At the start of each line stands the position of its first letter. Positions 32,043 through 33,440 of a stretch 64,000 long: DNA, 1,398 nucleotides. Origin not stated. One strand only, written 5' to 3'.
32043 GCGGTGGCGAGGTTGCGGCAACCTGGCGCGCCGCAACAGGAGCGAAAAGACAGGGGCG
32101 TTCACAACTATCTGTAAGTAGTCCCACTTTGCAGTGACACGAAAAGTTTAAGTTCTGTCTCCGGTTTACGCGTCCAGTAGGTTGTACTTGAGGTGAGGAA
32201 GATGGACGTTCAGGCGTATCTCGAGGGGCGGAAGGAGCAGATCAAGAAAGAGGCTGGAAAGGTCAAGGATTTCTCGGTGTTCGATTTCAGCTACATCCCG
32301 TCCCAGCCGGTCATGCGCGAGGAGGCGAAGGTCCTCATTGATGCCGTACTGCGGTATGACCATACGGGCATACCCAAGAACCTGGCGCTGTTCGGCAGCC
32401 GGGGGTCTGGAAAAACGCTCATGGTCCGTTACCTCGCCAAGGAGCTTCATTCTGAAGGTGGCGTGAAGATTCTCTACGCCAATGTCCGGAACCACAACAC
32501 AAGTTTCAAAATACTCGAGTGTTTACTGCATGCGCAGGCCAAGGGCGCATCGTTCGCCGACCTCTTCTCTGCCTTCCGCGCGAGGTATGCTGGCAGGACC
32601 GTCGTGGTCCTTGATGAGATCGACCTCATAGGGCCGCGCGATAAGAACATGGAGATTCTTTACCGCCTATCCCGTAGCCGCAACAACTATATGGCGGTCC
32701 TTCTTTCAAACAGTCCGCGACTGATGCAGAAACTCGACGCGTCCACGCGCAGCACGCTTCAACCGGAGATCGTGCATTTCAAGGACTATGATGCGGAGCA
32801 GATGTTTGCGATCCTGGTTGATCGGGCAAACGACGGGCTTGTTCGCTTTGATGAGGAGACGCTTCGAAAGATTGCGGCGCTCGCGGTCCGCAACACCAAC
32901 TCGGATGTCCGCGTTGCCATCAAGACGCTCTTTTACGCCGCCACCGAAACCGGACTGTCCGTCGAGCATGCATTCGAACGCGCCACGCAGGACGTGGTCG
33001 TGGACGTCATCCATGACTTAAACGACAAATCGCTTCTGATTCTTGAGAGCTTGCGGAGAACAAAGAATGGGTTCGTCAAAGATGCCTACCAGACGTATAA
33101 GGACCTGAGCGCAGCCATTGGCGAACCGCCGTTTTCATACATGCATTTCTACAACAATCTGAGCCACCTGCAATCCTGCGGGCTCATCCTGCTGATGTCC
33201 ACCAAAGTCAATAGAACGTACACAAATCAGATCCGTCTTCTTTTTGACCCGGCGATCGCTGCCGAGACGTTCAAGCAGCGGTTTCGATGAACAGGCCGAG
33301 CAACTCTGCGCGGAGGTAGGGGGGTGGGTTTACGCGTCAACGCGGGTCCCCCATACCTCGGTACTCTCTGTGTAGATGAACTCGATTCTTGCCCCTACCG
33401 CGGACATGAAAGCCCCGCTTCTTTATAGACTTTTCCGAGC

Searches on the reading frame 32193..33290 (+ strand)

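Call 9: search_protein_families(library=pfam, proteins=[window:32193-33290:+], max_evalue=0.01)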
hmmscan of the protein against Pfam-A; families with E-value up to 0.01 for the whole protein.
window:32193-33290:+ (365 aa): 13 families
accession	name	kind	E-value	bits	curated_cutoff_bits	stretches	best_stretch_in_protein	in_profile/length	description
PF13401.12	AAA_22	-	1.6e-09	38.6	27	1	63-177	7-126/130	AAA domain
PF13191.12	AAA_16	-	3.3e-09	37.9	32.6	1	39-161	2-157/167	AAA ATPase domain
PF00004.35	AAA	-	1.7e-08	35.4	21.2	1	65-184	2-117/131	ATPase family associated with various cellular activities (AAA)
PF13173.12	AAA_14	-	2.7e-08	34.3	27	1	62-184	3-110/129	AAA domain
PF25199.1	nSTAND_NTPase5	-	8.3e-06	26.1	34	1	40-174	20-133/145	Novel STAND NTPase 5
PF09079.17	Cdc6_C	-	1.1e-05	25.8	25.1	1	283-354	19-91/96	CDC6, C terminal winged helix domain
PF05729.18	NACHT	-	0.00015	22.1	26.7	1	65-205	4-160/167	NACHT domain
PF24883.2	NPHP3_N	-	0.0016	19.1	24.8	0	63-112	24-72/164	Nephrocystin 3, N-terminal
PF24389.1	ORC-CDC6-like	-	0.0036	16.5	27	1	61-82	32-53/571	ORC-CDC6-like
PF02223.23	Thymidylate_kin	-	0.0038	17.4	27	0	70-236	5-164/185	Thymidylate kinase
PF01695.23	IstB_IS21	-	0.0048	16.9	24.1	0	25-171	62-190/238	IstB-like ATP binding protein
PF05673.19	DUF815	-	0.006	16.2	23.8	0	44-113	36-104/249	Protein of unknown function (DUF815)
PF00910.28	RNA_helicase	-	0.0099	16.8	21.5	0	66-104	3-27/105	RNA helicase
